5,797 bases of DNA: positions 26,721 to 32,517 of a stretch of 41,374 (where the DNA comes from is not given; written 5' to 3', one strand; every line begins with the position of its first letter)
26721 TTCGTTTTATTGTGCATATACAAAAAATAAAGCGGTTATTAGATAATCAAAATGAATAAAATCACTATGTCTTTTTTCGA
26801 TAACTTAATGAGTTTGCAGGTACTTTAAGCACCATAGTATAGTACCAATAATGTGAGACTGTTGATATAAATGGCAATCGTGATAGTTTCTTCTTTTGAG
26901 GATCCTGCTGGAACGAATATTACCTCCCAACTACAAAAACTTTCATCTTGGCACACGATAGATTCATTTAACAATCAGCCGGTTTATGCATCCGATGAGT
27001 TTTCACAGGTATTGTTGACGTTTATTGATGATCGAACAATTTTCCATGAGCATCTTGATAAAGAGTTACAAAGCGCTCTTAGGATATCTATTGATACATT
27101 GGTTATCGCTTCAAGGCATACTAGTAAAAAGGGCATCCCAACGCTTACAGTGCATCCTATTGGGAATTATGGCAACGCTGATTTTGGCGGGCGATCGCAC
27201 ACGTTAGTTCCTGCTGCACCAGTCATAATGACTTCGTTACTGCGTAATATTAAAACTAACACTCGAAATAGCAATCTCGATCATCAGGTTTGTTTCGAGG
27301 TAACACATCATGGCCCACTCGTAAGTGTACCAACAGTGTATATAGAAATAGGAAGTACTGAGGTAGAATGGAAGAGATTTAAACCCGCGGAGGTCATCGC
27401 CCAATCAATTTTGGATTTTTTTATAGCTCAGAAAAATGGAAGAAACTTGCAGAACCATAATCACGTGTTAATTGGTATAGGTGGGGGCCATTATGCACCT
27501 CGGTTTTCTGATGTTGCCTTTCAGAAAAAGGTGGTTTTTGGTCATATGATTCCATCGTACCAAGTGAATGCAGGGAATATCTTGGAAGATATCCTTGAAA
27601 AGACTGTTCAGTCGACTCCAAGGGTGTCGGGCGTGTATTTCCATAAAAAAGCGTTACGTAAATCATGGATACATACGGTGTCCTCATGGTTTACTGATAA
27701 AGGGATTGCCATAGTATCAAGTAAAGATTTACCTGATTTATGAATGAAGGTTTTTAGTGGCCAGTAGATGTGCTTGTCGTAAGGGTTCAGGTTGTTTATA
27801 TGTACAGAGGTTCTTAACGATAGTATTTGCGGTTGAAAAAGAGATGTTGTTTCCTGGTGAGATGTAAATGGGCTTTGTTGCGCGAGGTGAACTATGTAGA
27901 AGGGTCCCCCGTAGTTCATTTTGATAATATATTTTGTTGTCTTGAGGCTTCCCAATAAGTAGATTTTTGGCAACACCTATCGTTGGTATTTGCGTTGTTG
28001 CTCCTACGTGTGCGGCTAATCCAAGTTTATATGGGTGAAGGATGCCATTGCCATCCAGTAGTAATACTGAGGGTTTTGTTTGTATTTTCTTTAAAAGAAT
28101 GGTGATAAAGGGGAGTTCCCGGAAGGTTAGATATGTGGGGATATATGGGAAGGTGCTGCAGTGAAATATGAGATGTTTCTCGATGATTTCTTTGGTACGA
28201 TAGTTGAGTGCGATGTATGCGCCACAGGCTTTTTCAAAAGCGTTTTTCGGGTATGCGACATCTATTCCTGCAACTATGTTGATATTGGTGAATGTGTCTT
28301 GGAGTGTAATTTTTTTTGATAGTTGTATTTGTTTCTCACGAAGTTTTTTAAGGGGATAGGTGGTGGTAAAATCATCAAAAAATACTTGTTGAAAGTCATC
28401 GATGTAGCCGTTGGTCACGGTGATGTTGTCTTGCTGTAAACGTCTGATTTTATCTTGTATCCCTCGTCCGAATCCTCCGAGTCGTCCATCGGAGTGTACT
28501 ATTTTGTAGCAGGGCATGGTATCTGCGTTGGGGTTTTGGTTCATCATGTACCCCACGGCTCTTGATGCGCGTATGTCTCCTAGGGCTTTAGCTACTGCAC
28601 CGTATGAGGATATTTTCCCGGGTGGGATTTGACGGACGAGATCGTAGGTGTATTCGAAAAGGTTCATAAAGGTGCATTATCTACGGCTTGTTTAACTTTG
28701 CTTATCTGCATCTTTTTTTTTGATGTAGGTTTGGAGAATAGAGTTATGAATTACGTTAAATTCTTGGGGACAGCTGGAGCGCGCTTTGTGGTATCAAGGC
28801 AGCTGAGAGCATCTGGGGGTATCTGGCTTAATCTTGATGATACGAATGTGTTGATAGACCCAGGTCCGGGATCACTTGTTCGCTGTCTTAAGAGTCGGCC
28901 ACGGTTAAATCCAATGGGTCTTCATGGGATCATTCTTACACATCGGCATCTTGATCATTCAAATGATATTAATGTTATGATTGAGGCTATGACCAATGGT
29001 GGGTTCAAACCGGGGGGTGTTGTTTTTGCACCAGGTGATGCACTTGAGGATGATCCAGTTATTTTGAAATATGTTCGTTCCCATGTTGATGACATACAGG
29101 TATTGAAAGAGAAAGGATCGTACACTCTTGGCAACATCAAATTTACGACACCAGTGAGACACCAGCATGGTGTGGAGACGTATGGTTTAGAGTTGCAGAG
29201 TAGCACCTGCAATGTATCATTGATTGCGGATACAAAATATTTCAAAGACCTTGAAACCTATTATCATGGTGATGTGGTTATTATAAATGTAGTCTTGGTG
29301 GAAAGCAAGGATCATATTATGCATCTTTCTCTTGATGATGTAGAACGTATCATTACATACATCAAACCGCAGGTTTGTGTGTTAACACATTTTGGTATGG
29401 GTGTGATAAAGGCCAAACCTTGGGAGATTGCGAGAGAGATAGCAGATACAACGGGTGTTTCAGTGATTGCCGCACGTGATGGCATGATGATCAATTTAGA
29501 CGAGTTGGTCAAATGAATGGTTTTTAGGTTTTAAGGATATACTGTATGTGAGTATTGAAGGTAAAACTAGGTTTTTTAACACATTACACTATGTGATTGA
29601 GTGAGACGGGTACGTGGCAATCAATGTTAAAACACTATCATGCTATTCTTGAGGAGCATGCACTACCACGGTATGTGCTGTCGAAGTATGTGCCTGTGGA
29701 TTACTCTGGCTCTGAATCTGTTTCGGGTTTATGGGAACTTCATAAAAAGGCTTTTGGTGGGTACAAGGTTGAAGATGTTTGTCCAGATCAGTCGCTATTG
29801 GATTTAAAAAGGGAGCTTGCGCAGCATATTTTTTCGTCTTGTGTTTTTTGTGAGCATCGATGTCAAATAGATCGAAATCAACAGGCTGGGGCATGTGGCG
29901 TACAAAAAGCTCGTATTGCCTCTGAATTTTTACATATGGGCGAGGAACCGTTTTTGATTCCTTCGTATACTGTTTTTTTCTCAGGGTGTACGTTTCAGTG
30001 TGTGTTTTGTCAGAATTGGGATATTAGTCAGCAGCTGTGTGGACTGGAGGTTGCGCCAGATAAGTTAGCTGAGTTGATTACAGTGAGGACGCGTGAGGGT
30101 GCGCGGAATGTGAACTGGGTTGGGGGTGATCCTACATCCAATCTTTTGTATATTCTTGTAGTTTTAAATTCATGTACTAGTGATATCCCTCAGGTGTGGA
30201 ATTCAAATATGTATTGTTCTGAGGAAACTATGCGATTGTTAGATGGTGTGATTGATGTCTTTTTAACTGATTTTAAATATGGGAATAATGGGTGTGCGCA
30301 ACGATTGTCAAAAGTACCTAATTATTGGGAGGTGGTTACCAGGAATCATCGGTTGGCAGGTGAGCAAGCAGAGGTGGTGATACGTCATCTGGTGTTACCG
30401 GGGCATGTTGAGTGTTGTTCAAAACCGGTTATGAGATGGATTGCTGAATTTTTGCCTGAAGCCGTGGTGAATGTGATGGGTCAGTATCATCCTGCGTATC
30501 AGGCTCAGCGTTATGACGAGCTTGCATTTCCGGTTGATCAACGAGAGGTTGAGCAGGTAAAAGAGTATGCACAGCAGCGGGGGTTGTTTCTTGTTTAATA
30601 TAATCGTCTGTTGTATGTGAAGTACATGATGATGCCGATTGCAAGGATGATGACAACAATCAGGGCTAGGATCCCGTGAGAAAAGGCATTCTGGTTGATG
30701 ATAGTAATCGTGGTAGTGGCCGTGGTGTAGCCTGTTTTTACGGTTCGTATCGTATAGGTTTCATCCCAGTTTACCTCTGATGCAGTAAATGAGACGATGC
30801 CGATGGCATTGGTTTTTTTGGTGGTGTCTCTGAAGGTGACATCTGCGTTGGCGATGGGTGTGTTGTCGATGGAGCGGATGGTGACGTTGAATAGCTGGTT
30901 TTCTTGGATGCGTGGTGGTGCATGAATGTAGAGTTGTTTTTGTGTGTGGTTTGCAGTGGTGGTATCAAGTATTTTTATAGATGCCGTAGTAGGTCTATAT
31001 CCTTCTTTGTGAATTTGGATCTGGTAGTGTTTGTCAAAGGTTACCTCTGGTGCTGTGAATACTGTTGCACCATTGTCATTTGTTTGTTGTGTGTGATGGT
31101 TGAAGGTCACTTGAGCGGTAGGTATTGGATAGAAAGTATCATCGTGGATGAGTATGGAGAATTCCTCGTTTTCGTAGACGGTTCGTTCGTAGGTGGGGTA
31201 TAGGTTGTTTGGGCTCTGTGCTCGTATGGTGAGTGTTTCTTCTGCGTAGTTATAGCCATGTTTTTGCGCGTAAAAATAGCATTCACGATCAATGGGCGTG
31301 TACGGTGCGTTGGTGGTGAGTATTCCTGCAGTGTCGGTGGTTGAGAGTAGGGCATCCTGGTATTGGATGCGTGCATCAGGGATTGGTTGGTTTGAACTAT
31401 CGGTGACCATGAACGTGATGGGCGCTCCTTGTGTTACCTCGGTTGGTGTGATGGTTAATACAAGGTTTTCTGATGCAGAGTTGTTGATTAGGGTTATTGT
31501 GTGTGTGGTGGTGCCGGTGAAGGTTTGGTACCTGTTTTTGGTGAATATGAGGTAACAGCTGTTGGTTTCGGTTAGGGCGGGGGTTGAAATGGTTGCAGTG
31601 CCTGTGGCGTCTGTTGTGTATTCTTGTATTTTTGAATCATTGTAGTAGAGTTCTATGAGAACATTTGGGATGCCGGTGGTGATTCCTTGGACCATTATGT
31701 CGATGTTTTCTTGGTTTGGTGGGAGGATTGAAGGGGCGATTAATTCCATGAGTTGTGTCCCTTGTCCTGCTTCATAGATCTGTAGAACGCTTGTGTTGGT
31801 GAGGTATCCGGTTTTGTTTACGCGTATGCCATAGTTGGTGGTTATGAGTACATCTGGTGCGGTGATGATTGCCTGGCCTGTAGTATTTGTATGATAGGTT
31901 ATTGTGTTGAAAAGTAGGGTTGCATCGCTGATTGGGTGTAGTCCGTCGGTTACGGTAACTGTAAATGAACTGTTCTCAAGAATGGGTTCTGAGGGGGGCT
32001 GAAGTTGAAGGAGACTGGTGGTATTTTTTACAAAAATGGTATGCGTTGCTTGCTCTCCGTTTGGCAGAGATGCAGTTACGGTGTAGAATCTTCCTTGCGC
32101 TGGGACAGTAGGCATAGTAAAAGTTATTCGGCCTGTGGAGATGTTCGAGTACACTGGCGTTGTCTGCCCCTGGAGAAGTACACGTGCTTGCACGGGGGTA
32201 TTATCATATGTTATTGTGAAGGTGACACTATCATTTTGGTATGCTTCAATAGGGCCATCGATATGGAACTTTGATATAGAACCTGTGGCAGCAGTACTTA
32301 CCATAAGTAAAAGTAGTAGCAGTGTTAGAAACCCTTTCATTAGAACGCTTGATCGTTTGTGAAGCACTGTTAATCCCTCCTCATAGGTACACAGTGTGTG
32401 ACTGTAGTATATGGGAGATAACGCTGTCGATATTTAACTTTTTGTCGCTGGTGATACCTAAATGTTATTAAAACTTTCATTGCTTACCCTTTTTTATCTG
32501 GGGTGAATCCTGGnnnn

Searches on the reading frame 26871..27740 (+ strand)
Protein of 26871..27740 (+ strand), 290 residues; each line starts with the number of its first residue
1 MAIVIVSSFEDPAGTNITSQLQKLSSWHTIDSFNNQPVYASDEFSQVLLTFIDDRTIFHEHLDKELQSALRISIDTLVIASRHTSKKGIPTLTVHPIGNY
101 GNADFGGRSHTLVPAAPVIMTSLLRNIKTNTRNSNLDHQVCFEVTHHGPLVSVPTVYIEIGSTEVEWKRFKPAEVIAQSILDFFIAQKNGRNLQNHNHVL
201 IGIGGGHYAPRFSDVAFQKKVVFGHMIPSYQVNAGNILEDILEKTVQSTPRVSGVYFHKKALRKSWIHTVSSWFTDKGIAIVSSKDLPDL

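Call 9: search_protein_families(library=pfam, proteins=[window:26871-27740:+], max_evalue=0.001)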
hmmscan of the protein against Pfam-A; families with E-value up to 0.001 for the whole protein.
window:26871-27740:+ (290 aa): 1 family
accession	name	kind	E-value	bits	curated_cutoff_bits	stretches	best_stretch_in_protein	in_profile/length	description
PF04414.18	tRNA_deacylase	-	1.1e-60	205.2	33.6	1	73-281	4-204/205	D-aminoacyl-tRNA deacylase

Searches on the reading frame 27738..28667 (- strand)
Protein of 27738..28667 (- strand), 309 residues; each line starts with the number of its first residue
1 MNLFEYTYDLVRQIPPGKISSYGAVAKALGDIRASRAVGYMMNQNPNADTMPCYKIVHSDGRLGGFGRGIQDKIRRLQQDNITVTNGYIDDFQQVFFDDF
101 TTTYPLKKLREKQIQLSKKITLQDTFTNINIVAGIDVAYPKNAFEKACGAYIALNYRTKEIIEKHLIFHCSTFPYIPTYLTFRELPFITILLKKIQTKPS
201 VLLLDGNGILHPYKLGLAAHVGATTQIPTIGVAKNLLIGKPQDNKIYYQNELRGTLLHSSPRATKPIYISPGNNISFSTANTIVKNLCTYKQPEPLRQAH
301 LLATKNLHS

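Call 9: search_protein_families(library=pfam, proteins=[window:27738-28667:-], max_evalue=0.001)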
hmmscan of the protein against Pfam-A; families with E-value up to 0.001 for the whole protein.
window:27738-28667:- (309 aa): 2 families
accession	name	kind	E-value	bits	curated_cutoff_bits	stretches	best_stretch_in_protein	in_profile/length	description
PF04493.20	Endonuclease_5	-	1.8e-55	188.1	23.4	1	115-300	2-197/198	Endonuclease V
PF01035.26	DNA_binding_1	-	1.1e-22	80.1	27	1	6-81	5-80/81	6-O-methylguanine DNA methyltransferase, DNA binding domain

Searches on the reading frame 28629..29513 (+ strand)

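Call 9: search_protein_families(library=pfam, proteins=[window:28629-29513:+], max_evalue=0.001)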
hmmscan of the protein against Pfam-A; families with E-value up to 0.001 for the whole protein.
window:28629-29513:+ (295 aa): 2 families
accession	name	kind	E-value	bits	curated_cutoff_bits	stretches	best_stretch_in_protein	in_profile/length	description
PF12706.13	Lactamase_B_2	-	1.5e-22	80.6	27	1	72-255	1-200/200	Beta-lactamase superfamily domain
PF00753.33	Lactamase_B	-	4.5e-07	30.4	22.7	1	69-147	13-93/196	Metallo-beta-lactamase superfamily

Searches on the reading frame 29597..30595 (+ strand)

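Call 3: search_protein_families(library=pfam, proteins=[window:29597-30595:+], max_evalue=0.01)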
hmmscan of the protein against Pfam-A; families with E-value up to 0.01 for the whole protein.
window:29597-30595:+ (333 aa): 2 families
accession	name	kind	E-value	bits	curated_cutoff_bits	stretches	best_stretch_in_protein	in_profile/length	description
PF04055.27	Radical_SAM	-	5.7e-14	53.1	29.5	1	126-273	2-157/166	Radical SAM superfamily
PF13353.11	Fer4_12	-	9e-08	32.9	22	1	125-213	9-99/137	4Fe-4S single cluster domain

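Call 4: search_protein_families(library=ncbifam, proteins=[window:29597-30595:+], max_evalue=0.01)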
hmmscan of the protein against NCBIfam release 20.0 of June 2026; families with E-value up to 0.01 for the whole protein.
window:29597-30595:+ (333 aa): 11 families
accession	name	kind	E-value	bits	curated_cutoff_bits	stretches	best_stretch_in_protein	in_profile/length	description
NF033719.1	ind_deCO2_activ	equivalog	1.5e-10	40.9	425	1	172-292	133-251/302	indoleacetate decarboxylase activase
TIGR02493.1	PFLA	equivalog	4.6e-10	39.3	231.75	1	124-272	18-171/235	pyruvate formate-lyase-activating protein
TIGR02495.1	NrdG2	equivalog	1.3e-09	37.7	131.15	1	122-231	17-126/193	anaerobic ribonucleoside-triphosphate reductase activating protein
TIGR04337.1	AmmeMemoSam_rS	hypoth_equivalog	2.5e-09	36.4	220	1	129-330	77-278/349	AmmeMemoRadiSam system radical SAM enzyme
TIGR02494.1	PFLE_PFLC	subfamily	4.8e-09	35.9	174.35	1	174-323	129-279/293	glycyl-radical enzyme activating protein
NF008356.0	PRK11145.1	equivalog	1.2e-06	28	375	1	124-273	23-177/246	pyruvate formate lyase 1-activating protein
NF043069.1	T4HPD_activ_SAM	equivalog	1.4e-05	24.6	425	1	171-319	126-274/299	trans-4-hydroxy-L-proline dehydratase activase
TIGR02491.1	NrdG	equivalog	5.6e-05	23.1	126.1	1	125-213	19-112/154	anaerobic ribonucleoside-triphosphate reductase activating protein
TIGR04395.1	cutC_activ_rSAM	equivalog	0.0024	17.2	360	0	172-270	133-231/309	choline TMA-lyase-activating enzyme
NF048008.1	SfplDhtActHpfHKleb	equivalog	0.0048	16.2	500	0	172-270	130-228/308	(2S)-3-sulfopropanediol dehydratase activating enzyme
TIGR02668.1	moaA_archaeal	equivalog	0.0052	15.8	325.25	1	130-180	19-68/303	GTP 3',8-cyclase MoaA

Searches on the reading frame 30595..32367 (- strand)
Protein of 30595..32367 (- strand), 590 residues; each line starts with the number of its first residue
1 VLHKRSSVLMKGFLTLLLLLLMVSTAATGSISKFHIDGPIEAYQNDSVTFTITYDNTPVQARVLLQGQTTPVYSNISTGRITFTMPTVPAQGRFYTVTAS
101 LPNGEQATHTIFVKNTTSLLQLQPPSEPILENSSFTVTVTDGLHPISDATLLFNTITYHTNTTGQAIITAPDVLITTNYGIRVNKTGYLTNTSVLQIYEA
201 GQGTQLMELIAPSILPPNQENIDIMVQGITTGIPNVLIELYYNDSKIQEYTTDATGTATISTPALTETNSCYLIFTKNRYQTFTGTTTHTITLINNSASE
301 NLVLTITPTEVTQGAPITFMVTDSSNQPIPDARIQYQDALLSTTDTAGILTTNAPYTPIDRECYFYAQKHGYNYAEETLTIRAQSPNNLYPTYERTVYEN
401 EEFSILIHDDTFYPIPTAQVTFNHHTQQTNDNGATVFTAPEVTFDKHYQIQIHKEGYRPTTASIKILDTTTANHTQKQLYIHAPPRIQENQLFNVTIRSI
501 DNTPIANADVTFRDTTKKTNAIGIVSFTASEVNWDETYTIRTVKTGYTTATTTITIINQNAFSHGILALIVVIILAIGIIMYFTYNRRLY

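Call 9: search_protein_families(library=pfam, proteins=[window:30595-32367:-], max_evalue=0.001)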
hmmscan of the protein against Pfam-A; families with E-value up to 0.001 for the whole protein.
window:30595-32367:- (590 aa): 2 families
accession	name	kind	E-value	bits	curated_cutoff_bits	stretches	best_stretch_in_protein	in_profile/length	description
PF13620.12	CarboxypepD_reg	-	1.2e-10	42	32.3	0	495-557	4-70/82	Carboxypeptidase regulatory-like domain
PF11974.14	bMG3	-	1.4e-05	25.4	34.9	0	219-271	12-70/103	Bacterial alpha-2-macroglobulin MG3 domain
